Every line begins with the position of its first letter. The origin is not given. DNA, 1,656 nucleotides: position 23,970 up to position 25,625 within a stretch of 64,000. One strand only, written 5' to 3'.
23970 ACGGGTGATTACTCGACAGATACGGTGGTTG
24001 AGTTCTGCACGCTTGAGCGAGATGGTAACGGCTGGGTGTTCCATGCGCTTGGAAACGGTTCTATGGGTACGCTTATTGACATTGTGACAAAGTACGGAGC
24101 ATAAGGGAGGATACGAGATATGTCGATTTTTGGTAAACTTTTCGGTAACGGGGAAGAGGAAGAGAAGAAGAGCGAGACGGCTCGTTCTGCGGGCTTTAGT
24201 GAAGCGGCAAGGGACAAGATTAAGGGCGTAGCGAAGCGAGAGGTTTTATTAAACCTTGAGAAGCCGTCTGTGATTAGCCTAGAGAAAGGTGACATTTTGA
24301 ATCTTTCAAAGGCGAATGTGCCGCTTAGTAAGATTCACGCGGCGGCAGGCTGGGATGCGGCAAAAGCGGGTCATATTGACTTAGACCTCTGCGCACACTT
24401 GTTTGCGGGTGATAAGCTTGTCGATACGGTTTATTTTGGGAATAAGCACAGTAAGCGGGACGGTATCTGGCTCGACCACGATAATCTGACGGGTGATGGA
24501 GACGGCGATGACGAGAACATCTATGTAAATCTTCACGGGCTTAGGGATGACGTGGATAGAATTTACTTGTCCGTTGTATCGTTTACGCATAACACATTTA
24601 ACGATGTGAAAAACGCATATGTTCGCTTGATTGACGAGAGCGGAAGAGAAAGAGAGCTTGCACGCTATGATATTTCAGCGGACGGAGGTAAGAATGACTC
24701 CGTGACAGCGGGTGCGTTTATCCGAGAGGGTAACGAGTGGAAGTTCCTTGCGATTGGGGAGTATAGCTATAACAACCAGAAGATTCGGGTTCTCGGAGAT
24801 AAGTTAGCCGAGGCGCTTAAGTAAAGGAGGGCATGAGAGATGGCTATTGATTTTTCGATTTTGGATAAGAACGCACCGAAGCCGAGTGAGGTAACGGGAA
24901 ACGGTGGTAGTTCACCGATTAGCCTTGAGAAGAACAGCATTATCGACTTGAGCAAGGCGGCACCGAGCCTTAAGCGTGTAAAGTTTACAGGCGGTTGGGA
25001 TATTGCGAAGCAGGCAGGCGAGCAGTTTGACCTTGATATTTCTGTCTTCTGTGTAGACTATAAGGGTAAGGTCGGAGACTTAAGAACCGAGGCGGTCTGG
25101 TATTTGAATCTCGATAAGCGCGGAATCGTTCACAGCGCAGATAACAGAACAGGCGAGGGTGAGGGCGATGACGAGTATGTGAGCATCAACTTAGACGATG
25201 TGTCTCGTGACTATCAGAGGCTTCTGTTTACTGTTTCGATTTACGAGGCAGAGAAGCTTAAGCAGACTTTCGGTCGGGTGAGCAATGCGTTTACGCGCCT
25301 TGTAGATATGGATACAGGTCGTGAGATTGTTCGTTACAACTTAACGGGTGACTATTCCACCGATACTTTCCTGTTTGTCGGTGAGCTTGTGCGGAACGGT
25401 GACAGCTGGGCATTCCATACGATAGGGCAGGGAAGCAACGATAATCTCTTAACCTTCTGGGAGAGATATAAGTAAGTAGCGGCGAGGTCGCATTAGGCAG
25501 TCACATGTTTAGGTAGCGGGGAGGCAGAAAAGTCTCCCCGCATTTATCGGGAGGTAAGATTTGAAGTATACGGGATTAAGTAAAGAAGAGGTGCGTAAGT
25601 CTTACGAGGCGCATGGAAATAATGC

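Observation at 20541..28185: Mobile Ter stress cluster (YceG-sized, TelA, 3x TerD) coupled to a Ca2+-type P-type ATPase instead of TerC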

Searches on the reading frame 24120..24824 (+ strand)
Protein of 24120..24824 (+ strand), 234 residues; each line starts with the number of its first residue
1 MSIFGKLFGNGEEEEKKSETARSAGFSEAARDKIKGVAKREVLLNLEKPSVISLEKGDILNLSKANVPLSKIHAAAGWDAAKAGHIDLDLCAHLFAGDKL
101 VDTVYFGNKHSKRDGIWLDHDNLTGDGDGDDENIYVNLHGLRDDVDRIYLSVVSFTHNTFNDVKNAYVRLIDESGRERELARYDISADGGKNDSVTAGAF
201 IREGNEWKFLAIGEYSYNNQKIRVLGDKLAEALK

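Call 3: search_protein_families(library=pfam, proteins=[window:24120-24824:+], max_evalue=0.01)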
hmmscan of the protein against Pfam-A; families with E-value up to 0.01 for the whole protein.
window:24120-24824:+ (234 aa): 1 family
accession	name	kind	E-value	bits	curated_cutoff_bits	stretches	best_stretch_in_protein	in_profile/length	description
PF02342.23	TerD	-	7.4e-36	123.8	25.3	1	52-215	3-175/187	TerD domain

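Call 39: search_protein_families(library=ncbifam, proteins=[window:24120-24824:+], max_evalue=0.00001)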
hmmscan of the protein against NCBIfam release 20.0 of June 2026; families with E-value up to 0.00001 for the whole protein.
window:24120-24824:+ (234 aa): 0 families

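Call 40: search_protein_families(library=padloc, proteins=[window:24120-24824:+], max_evalue=0.001)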
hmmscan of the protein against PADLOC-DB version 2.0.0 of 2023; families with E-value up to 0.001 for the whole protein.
window:24120-24824:+ (234 aa): 0 families

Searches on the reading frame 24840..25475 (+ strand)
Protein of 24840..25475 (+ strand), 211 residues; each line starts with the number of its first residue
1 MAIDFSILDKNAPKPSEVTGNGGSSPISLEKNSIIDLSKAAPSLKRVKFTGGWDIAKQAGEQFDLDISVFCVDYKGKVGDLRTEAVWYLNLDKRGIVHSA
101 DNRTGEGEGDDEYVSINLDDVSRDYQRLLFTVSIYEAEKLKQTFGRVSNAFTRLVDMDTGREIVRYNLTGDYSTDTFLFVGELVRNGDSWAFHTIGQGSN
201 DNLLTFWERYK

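Call 3: search_protein_families(library=pfam, proteins=[window:24840-25475:+], max_evalue=0.01)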
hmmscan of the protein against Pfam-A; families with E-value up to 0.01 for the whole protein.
window:24840-25475:+ (211 aa): 1 family
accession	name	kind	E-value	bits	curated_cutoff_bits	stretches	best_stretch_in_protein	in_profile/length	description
PF02342.23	TerD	-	2.8e-52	177.3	25.3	1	27-210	3-187/187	TerD domain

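Call 39: search_protein_families(library=ncbifam, proteins=[window:24840-25475:+], max_evalue=0.00001)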
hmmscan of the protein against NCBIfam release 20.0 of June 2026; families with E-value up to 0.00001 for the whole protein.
window:24840-25475:+ (211 aa): 0 families

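Call 40: search_protein_families(library=padloc, proteins=[window:24840-25475:+], max_evalue=0.001)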
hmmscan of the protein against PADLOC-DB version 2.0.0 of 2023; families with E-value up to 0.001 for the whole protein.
window:24840-25475:+ (211 aa): 0 families

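Call 61: search_solved_structures(query=window:24840-25475:+, max_evalue=0.001, show_alignments=3)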
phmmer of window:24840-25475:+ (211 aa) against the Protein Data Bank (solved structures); distinct sequences matched with E-value up to 0.001: 4.
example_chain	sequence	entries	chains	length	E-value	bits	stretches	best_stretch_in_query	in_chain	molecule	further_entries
2kxt_A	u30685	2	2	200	7.7e-43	149.8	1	27-206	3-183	Tellurite resistance protein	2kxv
3ibz_A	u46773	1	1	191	4.8e-40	140.6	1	27-201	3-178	Putative tellurium resistant like protein TerD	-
2qng_A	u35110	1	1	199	4.5e-05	26.4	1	43-206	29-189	Uncharacterized protein SAV2460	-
2qz7_A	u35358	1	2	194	0.00024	24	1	29-202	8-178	Uncharacterized protein SCO6318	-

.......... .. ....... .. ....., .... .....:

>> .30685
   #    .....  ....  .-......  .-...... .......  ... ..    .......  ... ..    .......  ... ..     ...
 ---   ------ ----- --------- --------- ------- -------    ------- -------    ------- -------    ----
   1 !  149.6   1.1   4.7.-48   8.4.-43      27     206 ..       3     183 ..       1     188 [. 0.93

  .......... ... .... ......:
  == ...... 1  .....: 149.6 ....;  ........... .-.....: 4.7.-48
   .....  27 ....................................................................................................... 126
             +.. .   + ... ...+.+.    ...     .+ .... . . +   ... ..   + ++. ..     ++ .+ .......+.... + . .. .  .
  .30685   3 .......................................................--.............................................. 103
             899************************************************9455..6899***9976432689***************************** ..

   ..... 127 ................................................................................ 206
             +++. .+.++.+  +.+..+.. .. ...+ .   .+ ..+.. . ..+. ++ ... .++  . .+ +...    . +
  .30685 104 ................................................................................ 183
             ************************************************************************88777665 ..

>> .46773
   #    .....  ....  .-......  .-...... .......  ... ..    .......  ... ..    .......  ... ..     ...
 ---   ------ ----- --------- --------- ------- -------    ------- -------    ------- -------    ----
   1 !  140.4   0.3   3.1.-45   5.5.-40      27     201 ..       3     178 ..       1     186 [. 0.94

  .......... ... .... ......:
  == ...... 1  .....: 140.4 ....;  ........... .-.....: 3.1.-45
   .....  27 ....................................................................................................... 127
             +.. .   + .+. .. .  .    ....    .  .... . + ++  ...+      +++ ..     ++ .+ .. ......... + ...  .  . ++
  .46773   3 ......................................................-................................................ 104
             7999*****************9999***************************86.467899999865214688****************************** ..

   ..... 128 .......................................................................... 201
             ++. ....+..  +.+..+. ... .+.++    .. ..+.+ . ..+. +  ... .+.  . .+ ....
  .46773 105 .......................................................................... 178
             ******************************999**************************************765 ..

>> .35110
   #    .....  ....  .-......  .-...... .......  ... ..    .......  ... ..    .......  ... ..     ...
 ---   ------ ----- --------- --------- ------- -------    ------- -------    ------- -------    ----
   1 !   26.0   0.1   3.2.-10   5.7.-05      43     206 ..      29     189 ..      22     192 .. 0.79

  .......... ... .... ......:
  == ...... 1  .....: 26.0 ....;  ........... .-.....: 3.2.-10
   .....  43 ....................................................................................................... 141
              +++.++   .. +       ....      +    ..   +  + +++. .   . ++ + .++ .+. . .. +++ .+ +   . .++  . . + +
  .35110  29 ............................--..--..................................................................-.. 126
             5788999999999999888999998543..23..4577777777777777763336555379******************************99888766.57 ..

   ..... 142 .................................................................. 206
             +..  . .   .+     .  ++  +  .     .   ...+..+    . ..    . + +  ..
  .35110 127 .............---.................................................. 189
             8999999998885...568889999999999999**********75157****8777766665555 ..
